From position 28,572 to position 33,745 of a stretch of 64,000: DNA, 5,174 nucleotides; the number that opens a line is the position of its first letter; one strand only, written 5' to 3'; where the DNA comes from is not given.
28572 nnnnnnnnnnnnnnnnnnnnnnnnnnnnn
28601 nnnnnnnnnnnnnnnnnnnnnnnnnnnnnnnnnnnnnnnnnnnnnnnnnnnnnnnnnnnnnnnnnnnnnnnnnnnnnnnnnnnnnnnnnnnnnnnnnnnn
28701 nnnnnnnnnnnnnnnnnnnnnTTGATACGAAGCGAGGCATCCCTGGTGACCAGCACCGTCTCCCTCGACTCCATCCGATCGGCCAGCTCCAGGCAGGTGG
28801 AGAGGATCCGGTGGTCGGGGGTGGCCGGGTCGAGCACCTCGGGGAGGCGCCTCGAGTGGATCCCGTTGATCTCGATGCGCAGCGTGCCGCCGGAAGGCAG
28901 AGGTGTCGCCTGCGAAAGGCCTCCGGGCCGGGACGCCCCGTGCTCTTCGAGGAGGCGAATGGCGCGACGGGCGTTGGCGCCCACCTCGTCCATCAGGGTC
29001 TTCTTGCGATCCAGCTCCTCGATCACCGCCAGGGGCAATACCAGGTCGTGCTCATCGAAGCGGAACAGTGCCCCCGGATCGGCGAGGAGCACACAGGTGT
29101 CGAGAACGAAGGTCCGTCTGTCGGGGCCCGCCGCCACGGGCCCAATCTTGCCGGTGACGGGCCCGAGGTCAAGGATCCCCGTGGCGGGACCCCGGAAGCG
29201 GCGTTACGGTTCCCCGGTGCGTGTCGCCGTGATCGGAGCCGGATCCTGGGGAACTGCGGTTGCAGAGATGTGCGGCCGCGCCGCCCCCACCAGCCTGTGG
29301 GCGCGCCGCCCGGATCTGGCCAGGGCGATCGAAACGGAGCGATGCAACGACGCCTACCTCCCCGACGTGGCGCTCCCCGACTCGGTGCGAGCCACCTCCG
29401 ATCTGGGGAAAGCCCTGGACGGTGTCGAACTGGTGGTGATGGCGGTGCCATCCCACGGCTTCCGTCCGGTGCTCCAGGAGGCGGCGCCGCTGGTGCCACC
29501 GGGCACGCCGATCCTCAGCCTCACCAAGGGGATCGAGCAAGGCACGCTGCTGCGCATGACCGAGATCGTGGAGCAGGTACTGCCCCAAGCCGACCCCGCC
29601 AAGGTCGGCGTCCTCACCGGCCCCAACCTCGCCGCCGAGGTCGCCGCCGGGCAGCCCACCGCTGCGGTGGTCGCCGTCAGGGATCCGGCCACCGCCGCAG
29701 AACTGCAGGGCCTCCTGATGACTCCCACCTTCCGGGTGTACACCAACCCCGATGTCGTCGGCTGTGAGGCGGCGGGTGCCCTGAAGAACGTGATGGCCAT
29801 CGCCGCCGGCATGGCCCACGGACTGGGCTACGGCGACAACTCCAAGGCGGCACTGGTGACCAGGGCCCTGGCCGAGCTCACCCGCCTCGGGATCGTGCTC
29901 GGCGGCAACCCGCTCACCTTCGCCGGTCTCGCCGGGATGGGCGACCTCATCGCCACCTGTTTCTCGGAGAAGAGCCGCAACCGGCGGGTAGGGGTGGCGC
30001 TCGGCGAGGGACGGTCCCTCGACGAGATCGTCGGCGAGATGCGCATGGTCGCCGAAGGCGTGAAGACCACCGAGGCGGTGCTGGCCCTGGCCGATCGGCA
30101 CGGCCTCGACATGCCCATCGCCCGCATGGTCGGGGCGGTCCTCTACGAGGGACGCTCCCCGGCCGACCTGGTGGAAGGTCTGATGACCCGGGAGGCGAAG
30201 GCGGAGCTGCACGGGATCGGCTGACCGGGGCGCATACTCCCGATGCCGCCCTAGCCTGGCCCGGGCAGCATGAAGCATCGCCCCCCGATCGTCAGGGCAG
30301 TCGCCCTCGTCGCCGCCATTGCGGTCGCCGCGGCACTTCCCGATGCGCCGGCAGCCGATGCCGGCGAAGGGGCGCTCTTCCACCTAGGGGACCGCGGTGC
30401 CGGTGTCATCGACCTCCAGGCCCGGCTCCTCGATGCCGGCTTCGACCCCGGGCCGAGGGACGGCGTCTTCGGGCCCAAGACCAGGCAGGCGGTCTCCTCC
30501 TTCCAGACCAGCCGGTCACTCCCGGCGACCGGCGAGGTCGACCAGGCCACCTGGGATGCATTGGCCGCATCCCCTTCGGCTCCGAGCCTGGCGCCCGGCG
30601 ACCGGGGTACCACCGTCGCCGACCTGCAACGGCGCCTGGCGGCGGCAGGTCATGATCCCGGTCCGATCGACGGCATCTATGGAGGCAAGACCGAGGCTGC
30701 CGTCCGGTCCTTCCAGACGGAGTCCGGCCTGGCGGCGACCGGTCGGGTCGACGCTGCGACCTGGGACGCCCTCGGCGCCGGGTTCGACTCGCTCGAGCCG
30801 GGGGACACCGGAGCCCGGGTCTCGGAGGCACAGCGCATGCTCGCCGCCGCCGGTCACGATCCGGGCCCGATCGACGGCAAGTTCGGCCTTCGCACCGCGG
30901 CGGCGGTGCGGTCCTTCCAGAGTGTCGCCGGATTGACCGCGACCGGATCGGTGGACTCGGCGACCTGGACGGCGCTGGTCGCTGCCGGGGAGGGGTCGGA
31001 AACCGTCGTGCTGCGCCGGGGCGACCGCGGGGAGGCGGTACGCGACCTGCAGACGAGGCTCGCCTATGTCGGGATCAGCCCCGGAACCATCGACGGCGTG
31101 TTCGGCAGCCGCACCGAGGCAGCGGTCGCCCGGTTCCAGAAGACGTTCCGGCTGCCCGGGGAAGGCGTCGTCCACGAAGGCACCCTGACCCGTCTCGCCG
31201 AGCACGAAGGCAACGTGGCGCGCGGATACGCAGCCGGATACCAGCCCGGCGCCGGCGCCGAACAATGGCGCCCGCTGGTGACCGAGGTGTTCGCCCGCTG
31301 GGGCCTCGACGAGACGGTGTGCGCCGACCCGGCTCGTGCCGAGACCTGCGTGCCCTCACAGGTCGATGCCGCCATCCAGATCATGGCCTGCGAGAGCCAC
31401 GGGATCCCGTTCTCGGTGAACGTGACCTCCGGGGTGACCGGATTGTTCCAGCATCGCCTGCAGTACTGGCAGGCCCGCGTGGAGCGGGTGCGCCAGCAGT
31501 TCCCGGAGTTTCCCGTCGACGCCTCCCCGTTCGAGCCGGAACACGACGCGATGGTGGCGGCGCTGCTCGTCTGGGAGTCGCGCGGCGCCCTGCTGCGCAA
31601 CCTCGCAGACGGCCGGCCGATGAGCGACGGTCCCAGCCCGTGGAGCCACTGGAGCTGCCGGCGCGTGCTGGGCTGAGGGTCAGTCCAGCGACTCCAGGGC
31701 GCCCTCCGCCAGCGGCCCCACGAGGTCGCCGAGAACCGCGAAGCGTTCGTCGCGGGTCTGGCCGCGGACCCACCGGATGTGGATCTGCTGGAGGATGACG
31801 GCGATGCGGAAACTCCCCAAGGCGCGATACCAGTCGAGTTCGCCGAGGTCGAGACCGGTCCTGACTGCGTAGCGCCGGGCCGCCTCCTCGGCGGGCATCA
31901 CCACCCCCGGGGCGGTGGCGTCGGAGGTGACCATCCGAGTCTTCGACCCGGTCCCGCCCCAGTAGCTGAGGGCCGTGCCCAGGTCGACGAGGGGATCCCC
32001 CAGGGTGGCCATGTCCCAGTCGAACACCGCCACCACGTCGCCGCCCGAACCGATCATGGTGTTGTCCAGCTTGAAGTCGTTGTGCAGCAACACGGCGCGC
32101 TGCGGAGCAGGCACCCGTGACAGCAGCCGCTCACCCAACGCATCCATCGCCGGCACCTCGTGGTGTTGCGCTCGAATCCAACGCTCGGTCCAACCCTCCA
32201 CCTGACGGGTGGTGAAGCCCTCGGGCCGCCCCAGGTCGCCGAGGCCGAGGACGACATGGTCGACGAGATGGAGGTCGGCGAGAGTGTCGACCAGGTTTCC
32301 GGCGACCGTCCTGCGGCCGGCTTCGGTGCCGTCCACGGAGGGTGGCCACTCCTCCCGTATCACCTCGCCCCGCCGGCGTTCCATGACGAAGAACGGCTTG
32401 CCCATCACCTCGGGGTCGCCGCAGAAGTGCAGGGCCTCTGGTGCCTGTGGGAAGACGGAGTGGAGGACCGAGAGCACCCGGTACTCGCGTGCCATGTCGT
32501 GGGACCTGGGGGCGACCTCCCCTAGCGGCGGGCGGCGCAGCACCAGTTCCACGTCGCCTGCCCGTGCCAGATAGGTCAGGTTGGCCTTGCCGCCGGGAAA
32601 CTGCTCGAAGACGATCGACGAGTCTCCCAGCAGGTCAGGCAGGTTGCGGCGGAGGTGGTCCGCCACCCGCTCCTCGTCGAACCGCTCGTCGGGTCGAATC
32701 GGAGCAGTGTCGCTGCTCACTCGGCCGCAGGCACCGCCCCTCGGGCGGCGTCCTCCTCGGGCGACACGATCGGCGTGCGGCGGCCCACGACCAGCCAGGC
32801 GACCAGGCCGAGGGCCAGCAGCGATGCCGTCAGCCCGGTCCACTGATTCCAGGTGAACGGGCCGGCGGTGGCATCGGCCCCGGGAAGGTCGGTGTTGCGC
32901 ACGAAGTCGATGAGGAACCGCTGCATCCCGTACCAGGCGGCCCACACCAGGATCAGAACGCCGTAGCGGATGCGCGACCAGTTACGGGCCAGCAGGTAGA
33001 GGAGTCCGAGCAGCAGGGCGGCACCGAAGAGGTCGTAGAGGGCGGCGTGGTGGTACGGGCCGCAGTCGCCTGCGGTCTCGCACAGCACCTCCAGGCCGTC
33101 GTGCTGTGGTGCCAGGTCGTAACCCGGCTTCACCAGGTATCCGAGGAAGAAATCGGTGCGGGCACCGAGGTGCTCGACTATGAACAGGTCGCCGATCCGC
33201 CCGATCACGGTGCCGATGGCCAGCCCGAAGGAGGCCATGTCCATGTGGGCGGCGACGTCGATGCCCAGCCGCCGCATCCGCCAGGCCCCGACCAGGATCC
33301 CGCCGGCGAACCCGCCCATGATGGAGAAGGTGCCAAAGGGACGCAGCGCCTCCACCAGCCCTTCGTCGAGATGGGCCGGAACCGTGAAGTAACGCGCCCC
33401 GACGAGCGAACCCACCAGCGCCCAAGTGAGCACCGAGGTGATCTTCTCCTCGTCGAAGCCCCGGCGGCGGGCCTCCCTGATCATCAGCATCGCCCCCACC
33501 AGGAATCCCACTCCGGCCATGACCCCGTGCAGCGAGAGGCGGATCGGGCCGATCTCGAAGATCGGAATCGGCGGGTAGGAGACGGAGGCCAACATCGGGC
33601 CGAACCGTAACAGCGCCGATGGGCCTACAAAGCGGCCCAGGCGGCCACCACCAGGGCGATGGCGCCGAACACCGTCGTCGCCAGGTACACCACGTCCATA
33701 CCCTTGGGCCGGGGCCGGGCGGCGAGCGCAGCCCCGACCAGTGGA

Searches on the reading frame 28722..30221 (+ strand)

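Call 8: search_protein_families(library=pfam, proteins=[window:28722-30221:+], max_evalue=0.001)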
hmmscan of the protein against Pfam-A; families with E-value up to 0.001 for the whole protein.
window:28722-30221:+ (500 aa): 5 families
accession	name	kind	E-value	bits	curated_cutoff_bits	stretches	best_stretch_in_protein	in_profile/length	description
PF07479.19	NAD_Gly3P_dh_C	-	4.8e-55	186.1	25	1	344-485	1-142/142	NAD-dependent glycerol-3-phosphate dehydrogenase C-terminus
PF01210.29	NAD_Gly3P_dh_N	-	1.4e-51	175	23.1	1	168-324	2-157/158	NAD-dependent glycerol-3-phosphate dehydrogenase N-terminus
PF20618.3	GPD_NAD_C_bact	-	1.9e-22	80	27.6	1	404-470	1-66/66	Bacterial GPD, NAD-dependent C-terminal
PF02558.23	ApbA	-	3.3e-06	27.2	22.2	1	168-278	1-110/150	Ketopantoate reductase PanE/ApbA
PF03807.23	F420_oxidored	-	1.1e-05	26.4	21.6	1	167-262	1-86/94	NADP oxidoreductase coenzyme F420-dependent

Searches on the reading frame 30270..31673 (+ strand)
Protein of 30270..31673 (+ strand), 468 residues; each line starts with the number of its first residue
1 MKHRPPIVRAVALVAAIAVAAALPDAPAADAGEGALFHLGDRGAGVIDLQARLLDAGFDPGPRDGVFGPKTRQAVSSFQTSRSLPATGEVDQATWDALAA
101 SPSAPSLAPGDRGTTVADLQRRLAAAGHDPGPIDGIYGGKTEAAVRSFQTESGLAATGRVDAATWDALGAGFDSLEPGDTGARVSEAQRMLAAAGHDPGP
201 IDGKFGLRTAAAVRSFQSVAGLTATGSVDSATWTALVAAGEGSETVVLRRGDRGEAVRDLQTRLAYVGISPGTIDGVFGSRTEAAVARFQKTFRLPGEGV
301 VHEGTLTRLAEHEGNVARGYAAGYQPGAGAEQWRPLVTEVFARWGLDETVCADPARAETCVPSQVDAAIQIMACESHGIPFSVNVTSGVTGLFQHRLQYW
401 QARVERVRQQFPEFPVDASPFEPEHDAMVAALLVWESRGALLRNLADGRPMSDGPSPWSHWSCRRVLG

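Call 8: search_protein_families(library=pfam, proteins=[window:30270-31673:+], max_evalue=0.001)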
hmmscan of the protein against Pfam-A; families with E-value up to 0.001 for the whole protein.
window:30270-31673:+ (468 aa): 3 families
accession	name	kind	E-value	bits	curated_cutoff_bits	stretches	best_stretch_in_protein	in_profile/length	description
PF01471.23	PG_binding_1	-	4.2e-78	257.9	23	4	112-168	1-57/57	Putative peptidoglycan binding domain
PF09374.15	PG_binding_3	-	1.2e-08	35.4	24.6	0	63-76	19-32/76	Predicted Peptidoglycan domain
PF06737.19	Transglycosylas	-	0.00061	20.8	27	0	370-403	9-41/77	Transglycosylase-like domain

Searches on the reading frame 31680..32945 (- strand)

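Call 8: search_protein_families(library=pfam, proteins=[window:31680-32945:-], max_evalue=0.001)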
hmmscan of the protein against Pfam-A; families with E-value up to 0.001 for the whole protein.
window:31680-32945:- (421 aa): 1 family
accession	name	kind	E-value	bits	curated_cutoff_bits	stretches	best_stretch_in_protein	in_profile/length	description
PF01636.29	APH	-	2.1e-44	152.5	23.2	1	113-333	2-217/239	Phosphotransferase enzyme family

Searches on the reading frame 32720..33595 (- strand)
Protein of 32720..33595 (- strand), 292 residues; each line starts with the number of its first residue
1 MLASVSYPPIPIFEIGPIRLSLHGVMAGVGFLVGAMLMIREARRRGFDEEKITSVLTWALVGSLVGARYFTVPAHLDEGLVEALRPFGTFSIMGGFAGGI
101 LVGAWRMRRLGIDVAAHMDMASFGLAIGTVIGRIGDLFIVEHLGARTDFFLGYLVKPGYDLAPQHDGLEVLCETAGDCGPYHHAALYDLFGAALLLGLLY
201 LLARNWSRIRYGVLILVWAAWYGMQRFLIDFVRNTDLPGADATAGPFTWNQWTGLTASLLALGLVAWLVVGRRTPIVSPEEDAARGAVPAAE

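Call 27: search_protein_families(library=pfam, proteins=[window:32720-33595:-], max_evalue=0.001)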
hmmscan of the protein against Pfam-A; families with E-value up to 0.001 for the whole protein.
window:32720-33595:- (292 aa): 1 family
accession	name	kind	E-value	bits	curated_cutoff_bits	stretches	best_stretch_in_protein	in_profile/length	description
PF01790.23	LGT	-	5.4e-34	118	24.9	1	12-267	3-240/240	Prolipoprotein diacylglyceryl transferase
